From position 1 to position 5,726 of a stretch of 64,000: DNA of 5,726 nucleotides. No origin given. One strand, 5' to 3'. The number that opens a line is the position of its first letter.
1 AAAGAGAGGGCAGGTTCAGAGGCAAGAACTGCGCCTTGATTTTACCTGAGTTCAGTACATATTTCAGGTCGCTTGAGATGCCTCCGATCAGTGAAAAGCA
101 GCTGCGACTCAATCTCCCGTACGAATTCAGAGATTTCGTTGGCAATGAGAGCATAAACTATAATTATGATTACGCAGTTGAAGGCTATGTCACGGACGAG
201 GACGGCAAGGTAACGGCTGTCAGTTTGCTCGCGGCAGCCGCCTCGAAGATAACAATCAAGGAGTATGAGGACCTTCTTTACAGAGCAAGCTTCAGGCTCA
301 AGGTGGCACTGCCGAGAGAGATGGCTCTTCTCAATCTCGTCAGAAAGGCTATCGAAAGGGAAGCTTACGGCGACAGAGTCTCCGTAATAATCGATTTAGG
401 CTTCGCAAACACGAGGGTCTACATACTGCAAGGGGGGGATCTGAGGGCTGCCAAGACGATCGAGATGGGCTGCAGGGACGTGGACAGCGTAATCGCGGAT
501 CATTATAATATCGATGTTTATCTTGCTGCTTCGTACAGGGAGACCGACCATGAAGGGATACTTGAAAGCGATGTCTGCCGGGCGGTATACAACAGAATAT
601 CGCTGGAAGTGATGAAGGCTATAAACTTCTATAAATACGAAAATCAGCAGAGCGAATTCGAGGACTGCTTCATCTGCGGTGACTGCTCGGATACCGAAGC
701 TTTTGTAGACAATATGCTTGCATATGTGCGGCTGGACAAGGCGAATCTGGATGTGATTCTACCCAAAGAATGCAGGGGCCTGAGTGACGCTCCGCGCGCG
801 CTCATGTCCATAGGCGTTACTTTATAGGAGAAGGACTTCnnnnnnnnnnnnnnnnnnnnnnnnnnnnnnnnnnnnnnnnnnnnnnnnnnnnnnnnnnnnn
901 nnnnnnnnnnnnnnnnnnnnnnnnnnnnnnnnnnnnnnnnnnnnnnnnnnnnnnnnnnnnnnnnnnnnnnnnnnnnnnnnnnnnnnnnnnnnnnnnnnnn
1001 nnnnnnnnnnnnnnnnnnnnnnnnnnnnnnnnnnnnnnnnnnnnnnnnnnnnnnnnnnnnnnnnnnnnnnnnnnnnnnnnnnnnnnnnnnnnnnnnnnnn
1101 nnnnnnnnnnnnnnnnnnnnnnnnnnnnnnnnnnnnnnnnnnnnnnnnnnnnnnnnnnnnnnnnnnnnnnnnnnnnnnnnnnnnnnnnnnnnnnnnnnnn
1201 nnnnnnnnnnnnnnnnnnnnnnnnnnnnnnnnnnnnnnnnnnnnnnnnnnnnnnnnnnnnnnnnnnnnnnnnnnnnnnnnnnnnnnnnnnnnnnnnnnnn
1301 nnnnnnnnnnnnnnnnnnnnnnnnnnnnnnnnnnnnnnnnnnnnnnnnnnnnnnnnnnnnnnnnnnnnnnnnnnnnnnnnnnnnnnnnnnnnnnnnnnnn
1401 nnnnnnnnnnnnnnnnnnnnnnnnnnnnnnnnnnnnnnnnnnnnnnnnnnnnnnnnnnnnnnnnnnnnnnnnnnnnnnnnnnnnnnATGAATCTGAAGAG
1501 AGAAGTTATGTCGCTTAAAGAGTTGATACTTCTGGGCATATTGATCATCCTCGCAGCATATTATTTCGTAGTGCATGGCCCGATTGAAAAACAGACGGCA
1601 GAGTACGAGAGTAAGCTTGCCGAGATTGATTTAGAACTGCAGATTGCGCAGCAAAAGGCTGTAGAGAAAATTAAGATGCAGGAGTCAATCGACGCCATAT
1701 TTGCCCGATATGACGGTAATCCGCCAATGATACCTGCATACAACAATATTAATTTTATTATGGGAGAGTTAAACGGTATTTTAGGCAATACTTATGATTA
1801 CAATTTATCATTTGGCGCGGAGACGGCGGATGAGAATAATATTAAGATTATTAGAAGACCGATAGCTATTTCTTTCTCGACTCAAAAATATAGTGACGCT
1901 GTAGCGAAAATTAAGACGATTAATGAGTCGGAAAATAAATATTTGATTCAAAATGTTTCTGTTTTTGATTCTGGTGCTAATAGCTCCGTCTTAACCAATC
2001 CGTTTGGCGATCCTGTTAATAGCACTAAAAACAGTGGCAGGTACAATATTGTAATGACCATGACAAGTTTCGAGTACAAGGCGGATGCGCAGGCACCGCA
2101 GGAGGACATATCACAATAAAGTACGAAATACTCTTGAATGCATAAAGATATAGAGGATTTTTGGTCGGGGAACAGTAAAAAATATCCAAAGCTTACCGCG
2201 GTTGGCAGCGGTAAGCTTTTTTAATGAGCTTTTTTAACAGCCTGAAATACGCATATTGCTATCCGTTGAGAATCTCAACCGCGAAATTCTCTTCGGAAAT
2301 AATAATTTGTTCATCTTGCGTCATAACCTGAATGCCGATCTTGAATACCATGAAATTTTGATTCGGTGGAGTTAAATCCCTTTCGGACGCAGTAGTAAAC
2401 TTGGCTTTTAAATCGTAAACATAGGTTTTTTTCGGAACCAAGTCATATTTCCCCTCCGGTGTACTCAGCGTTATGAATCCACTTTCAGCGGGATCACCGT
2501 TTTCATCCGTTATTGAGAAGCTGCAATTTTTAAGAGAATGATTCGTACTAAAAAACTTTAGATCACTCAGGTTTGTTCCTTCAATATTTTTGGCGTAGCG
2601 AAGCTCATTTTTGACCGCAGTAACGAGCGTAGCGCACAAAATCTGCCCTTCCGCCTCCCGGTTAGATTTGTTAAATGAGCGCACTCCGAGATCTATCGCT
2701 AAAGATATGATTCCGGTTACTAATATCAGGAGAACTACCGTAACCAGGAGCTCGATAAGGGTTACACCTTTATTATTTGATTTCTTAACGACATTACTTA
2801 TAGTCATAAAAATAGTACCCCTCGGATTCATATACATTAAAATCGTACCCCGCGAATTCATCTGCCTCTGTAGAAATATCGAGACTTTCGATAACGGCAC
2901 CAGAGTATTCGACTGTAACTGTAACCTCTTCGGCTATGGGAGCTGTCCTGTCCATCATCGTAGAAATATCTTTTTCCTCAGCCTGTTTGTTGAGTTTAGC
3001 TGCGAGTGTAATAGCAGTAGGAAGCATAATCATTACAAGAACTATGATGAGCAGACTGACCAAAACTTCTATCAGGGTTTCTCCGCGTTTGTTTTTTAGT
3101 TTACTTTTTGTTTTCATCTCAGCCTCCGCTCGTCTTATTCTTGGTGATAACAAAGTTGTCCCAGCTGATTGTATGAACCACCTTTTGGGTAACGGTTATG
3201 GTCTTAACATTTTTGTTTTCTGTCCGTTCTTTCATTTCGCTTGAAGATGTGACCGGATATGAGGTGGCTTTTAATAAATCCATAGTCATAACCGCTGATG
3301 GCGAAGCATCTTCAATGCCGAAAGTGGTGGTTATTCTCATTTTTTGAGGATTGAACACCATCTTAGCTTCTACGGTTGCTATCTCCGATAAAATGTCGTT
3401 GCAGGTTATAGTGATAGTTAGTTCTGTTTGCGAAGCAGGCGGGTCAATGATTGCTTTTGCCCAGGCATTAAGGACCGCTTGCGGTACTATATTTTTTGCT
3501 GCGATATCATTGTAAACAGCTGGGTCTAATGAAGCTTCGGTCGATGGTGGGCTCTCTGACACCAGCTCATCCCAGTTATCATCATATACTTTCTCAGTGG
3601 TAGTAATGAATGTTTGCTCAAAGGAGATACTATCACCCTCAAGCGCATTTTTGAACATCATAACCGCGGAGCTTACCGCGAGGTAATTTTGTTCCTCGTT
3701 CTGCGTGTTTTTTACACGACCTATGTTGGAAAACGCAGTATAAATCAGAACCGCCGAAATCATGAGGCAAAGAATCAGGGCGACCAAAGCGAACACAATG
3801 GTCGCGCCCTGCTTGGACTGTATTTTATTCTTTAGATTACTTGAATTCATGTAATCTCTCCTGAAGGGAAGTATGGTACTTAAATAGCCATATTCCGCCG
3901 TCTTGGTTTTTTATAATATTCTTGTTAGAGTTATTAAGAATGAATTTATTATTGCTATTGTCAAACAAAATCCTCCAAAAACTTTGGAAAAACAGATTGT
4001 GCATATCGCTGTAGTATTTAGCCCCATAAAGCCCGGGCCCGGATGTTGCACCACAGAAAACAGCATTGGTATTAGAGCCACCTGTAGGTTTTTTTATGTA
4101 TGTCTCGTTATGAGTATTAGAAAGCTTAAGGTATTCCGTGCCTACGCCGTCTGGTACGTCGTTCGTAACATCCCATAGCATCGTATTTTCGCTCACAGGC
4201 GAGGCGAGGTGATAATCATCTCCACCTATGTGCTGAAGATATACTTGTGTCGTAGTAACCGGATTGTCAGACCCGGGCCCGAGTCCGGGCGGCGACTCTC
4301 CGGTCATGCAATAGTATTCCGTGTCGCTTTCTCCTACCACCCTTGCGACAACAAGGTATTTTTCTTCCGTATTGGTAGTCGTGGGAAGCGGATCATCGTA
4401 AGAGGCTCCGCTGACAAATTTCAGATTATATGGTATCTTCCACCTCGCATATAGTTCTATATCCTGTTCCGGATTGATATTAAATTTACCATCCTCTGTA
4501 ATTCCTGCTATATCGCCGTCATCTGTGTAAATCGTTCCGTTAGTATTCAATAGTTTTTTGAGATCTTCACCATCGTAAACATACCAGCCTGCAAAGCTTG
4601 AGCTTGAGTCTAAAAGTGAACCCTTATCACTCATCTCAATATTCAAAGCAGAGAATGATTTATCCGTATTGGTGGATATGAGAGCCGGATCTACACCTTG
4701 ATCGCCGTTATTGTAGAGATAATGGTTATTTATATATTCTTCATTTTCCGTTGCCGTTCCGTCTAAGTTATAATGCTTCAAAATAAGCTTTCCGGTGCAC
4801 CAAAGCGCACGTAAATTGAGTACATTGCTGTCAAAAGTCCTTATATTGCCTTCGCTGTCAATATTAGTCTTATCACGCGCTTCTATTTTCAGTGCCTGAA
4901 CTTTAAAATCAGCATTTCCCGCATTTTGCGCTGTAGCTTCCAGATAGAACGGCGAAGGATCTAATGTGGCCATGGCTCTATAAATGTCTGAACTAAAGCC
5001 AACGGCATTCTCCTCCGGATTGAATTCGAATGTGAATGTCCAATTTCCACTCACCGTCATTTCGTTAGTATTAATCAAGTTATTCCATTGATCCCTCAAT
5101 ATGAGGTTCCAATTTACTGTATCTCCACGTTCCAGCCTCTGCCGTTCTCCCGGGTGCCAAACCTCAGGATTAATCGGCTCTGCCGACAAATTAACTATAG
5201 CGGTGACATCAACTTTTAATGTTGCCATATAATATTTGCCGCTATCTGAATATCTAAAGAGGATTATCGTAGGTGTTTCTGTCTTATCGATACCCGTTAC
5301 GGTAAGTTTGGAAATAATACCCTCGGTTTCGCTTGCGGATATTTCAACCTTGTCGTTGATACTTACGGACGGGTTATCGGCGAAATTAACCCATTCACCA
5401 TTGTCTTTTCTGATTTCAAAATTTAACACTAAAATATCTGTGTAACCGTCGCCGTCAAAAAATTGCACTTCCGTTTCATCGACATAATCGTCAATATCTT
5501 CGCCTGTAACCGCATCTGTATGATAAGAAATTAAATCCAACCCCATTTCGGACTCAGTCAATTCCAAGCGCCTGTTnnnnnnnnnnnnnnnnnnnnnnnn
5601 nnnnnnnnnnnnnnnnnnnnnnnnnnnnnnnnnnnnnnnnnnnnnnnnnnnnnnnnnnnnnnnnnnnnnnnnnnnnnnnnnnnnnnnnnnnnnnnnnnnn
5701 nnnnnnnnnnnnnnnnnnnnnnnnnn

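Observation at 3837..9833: A 1998-aa protein that starts like a type IV prepilin: a giant modular (pseudo)pilin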

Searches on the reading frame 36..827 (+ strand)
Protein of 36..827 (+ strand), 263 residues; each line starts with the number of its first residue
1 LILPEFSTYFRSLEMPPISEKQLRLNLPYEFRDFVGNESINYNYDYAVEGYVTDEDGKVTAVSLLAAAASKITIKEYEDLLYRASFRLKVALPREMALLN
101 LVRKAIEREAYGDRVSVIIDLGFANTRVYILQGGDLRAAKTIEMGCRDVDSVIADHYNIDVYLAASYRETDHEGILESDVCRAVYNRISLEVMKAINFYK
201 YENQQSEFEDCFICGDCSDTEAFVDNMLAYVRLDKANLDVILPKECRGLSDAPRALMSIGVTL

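Call 5: search_protein_families(library=pfam, proteins=[window:36-827:+], max_evalue=0.1)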
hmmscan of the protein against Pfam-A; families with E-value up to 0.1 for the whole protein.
window:36-827:+ (263 aa): 3 families
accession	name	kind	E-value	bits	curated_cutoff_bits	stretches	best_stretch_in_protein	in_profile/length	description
PF11104.14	PilM_2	-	4.7e-07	29.5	27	1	52-226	116-293/340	Type IV pilus assembly protein PilM;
PF14450.12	FtsA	-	0.024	15.4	31.8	1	117-164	1-48/127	Cell division protein FtsA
PF07016.16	CRAM_rpt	-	0.07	13.4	19.8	0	209-221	2-14/22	Cysteine-rich acidic integral membrane protein precursor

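Call 6: search_protein_families(library=ncbifam, proteins=[window:36-827:+], max_evalue=0.1)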
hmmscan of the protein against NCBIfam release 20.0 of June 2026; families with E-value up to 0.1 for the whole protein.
window:36-827:+ (263 aa): 4 families
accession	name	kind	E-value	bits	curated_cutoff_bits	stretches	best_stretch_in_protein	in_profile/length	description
TIGR01175.1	pilM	subfamily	3.1e-13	49.5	133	1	11-219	83-294/348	type IV pilus assembly protein PilM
NF011660.0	PRK15080.1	equivalog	0.016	14.5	182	1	117-200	144-227/277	ethanolamine utilization protein EutJ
TIGR02529.1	EutJ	subfamily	0.019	14.5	152.1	0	116-227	110-214/239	ethanolamine utilization protein EutJ family protein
NF045709.1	Amuc_1101_fam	equivalog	0.088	11.6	650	0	168-223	244-300/608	Amuc_1101 family PilM-like pilus complex protein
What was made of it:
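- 1..827 (+): pilM, with its 5' end cut by the window edge. PilM_2 and TIGR01175 hits (calls 5, 6).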

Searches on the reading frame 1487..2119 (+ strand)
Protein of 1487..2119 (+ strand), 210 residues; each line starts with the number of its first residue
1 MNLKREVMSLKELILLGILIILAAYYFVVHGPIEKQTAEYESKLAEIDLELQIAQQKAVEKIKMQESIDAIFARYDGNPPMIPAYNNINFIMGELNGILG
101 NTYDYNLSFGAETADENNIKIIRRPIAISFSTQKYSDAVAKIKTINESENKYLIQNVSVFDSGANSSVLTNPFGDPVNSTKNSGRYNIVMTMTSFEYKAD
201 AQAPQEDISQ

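Call 5: search_protein_families(library=pfam, proteins=[window:1487-2119:+], max_evalue=0.1)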
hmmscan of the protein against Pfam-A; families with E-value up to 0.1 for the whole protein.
window:1487-2119:+ (210 aa): 2 families
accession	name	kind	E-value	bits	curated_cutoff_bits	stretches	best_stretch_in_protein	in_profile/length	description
PF04612.17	T2SSM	-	0.019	15.6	27.8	1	13-65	19-71/160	Type II secretion system (T2SS), protein M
PF07794.16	DUF1633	-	0.029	12.9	26.4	1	33-74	743-784/854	Protein of unknown function (DUF1633)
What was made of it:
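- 1487..2119 (+): pilO-like gene (210 aa). Weak T2SSM hit (call 5).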

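Call 6: search_protein_families(library=ncbifam, proteins=[window:1487-2119:+], max_evalue=0.1)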
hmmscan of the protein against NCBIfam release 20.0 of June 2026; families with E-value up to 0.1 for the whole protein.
window:1487-2119:+ (210 aa): 0 families

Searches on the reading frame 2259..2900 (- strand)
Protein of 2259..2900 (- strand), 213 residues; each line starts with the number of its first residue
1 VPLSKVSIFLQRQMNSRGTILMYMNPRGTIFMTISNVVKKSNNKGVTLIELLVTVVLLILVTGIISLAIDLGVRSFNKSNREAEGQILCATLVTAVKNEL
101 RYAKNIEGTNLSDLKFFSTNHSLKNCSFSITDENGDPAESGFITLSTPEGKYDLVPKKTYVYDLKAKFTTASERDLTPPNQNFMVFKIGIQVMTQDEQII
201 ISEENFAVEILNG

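Call 5: search_protein_families(library=pfam, proteins=[window:2259-2900:-], max_evalue=0.1)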
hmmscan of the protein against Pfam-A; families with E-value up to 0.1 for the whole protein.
window:2259-2900:- (213 aa): 1 family
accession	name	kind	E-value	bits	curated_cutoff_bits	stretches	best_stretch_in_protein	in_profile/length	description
PF07963.17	N_methyl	-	1.7e-05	24.6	21.2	1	41-65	2-26/27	Prokaryotic N-terminal methylation motif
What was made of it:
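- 2259..2807 (-): 182-aa minor pilin (KG|VTLIE...). N_methyl E 1.7e-5 (call 5).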

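Call 6: search_protein_families(library=ncbifam, proteins=[window:2259-2900:-], max_evalue=0.1)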
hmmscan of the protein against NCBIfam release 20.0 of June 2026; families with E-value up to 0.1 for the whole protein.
window:2259-2900:- (213 aa): 7 families
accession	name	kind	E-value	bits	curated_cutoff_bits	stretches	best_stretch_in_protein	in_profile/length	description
NF038304.1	EPS_HpsC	equivalog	0.0039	16.8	200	1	38-71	15-49/318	hormogonium polysaccharide secretion pseudopilin HpsC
NF041013.1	T4P_ComGE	equivalog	0.0045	17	49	1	42-99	2-56/83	competence type IV pilus minor pilin ComGE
TIGR02523.1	type_IV_pilV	equivalog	0.0085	16.6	52.2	1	44-116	2-70/139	type IV pilus modification protein PilV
NF041647.1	ABC_perm_CPBP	equivalog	0.026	13.3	435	1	34-108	266-341/636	ABC transporter permease subunit/CPBP intramembrane protease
NF033233.1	twin_helix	hypoth_equivalog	0.036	13.9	49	1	48-81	3-33/58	twin transmembrane helix small protein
NF041002.1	pilin_ComGF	equivalog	0.041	14.1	80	1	43-115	1-72/139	competence type IV pilus minor pilin ComGF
TIGR01708.2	typeII_sec_gspH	equivalog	0.072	13.1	80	0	44-70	2-28/169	type II secretion system minor pseudopilin GspH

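Call 87: search_solved_structures(query=window:2262-2807:-, max_evalue=1)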
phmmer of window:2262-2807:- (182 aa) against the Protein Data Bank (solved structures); distinct sequences matched with E-value up to 1: 2.
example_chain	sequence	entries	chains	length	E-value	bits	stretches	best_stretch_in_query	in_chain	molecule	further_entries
9egp_A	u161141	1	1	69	0.67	13.1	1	8-33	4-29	Geopilin domain 1 protein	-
7tgg_A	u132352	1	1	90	0.77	12.9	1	8-46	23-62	Geopilin domain 1 protein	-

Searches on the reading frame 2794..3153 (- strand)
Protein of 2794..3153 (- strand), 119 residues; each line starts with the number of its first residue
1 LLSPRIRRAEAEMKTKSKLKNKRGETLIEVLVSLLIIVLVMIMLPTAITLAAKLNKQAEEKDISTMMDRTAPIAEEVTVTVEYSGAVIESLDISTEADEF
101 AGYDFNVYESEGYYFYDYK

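Call 5: search_protein_families(library=pfam, proteins=[window:2794-3153:-], max_evalue=0.1)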
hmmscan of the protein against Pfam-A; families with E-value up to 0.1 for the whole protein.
window:2794-3153:- (119 aa): 2 families
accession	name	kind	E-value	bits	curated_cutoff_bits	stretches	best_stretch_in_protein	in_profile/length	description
PF07963.17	N_methyl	-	1.4e-06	28.1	21.2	1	20-44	2-26/27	Prokaryotic N-terminal methylation motif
PF00482.28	T2SSF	-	0.061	13.7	25.2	1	7-44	86-123/125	Type II secretion system (T2SS), protein F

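Call 6: search_protein_families(library=ncbifam, proteins=[window:2794-3153:-], max_evalue=0.1)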
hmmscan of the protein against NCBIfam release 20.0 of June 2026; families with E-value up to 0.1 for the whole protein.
window:2794-3153:- (119 aa): 16 families
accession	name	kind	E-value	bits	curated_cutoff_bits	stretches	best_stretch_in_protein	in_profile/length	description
NF041013.1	T4P_ComGE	equivalog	1.8e-05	24.8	49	1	20-61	1-42/83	competence type IV pilus minor pilin ComGE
NF041002.1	pilin_ComGF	equivalog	5.7e-05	23.4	80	1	24-61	3-40/139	competence type IV pilus minor pilin ComGF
TIGR02523.1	type_IV_pilV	equivalog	0.00074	20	52.2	1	23-67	2-46/139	type IV pilus modification protein PilV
NF042931.1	SAG1386_EF1546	equivalog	0.0043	17.1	80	1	11-67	14-67/158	SAG1386/EF1546 family surface-associated protein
NF040999.1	pilin_ComGC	equivalog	0.0054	16.9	75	1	23-60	2-40/84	competence type IV pilus major pilin ComGC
NF038304.1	EPS_HpsC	equivalog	0.0098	15.5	200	1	12-42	10-40/318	hormogonium polysaccharide secretion pseudopilin HpsC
TIGR01707.1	gspI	equivalog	0.018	15.6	44.35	1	24-67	1-44/101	type II secretion system minor pseudopilin GspI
TIGR01710.1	typeII_sec_gspG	equivalog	0.023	14.7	88.85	1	23-66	1-45/134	type II secretion system major pseudopilin GspG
NF007800.0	PRK10506.1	equivalog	0.027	14.3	158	1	17-41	3-27/163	prepilin peptidase-dependent protein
NF045890.1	conj_pls20_p028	equivalog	0.028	13.3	150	1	25-59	90-124/377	pLS20_p028 family conjugation system transmembrane protein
NF040982.1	ComGD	equivalog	0.032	14.7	70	1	23-57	2-37/139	competence type IV pilus minor pilin ComGD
NF047828.1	T3SSXpsI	equivalog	0.037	14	150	1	22-66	1-45/132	type II secretion system protein XpsI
NF007660.0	PRK10332.1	equivalog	0.046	14.2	86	1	17-45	3-31/107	prepilin-type N-terminal cleavage/methylation domain-containing protein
TIGR00396.1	leuS_bact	equivalog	0.063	11.4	548.4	1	13-99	717-805/843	leucine--tRNA ligase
TIGR02532.1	IV_pilin_GFxxxE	domain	0.069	13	16.3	0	26-42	5-21/24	prepilin-type N-terminal cleavage/methylation domain-containing protein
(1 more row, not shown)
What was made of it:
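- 2794..3117 (-): 107-aa minor pilin (RG|ETLIE...), I-like in size. ComGE, PilV and GspI hits below cut-off (calls 5, 6).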

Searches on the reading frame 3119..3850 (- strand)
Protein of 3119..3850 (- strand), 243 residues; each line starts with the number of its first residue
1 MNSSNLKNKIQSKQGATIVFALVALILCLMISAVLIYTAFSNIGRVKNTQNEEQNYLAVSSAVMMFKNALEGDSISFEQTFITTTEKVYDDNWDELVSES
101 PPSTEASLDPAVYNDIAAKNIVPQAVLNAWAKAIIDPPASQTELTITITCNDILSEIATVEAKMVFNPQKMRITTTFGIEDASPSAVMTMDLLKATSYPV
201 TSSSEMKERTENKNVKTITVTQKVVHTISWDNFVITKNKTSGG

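Call 5: search_protein_families(library=pfam, proteins=[window:3119-3850:-], max_evalue=0.1)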
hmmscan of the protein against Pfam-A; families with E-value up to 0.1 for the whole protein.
window:3119-3850:- (243 aa): 0 families

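Call 6: search_protein_families(library=ncbifam, proteins=[window:3119-3850:-], max_evalue=0.1)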
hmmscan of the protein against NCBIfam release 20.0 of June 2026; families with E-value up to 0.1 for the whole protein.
window:3119-3850:- (243 aa): 1 family
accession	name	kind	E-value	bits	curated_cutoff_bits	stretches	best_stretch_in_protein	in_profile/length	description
NF037980.1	T2SS_GspK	equivalog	0.00073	19.2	130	1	14-77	2-65/307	type II secretion system minor pseudopilin GspK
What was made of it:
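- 3119..3850 (-): 243-aa minor pilin, K-like (QG|ATIVF..., no Glu5). Weak NCBIfam GspK hit, E 7e-4 (call 6).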

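Call 88: search_solved_structures(query=window:3122-3850:-, max_evalue=1)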
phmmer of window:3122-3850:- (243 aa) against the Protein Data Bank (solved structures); distinct sequences matched with E-value up to 1: 0.
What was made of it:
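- Tried and rejected: Nothing useful (calls 87, 88).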

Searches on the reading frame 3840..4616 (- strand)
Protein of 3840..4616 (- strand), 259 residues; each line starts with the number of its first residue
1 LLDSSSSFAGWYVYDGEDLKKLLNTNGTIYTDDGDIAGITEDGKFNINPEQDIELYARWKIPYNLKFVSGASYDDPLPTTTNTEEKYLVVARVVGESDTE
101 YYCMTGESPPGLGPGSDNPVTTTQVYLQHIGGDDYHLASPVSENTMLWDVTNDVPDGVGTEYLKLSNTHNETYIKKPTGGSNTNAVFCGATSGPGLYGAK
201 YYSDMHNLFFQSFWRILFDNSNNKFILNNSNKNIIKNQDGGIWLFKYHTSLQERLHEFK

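Call 14: search_protein_families(library=pfam, proteins=[window:3840-4616:-], max_evalue=10)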
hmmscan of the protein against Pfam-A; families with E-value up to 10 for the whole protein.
window:3840-4616:- (259 aa): 1 family
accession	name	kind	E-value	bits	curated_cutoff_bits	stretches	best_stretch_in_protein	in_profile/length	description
PF12708.12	Pect-lyase_RHGA_epim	-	0.027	14.7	27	1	138-241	120-211/213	Rhamnogalacturonase A/epimerase, pectate lyase-like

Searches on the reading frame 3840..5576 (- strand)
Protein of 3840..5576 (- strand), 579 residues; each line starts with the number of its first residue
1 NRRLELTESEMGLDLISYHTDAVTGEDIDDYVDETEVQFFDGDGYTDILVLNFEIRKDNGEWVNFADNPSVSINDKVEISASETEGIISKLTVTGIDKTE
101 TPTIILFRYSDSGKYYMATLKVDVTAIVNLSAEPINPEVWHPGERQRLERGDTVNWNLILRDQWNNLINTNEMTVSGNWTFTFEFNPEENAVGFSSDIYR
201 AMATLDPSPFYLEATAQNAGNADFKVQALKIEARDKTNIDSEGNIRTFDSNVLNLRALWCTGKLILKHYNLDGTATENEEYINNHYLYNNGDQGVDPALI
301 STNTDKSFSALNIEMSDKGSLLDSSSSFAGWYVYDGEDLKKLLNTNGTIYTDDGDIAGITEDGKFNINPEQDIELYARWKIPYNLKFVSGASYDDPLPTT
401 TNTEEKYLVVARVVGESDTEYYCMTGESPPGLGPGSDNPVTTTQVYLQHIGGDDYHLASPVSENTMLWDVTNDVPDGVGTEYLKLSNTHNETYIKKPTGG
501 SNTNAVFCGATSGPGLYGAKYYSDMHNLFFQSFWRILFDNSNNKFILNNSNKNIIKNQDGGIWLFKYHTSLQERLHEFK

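Call 78: find_homologous_proteins(query=window:3840-5576:-, max_evalue=0.001)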
Query window:3840-5576:- (579 aa): 2 proteins with E <= 0.001 among 8000 candidates.
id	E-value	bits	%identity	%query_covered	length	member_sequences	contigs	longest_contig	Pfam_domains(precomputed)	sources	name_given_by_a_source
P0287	1.4e-126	442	48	100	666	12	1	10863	-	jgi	jgi:hypothetical protein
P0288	1.6e-70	256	49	56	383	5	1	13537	-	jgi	jgi:hypothetical protein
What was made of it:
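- Tried and rejected: Only two fragments returned, so uninformative (call 78).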

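Call 83: search_solved_structures(query=window:3840-5576:-, max_evalue=10)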
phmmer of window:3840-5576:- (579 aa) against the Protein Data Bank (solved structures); distinct sequences matched with E-value up to 10: 1.
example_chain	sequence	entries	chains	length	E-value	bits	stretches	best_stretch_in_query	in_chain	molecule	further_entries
7pwg_V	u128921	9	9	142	0.62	11.7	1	56-92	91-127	Ribosomal protein L23 | 60S ribosomal protein uL14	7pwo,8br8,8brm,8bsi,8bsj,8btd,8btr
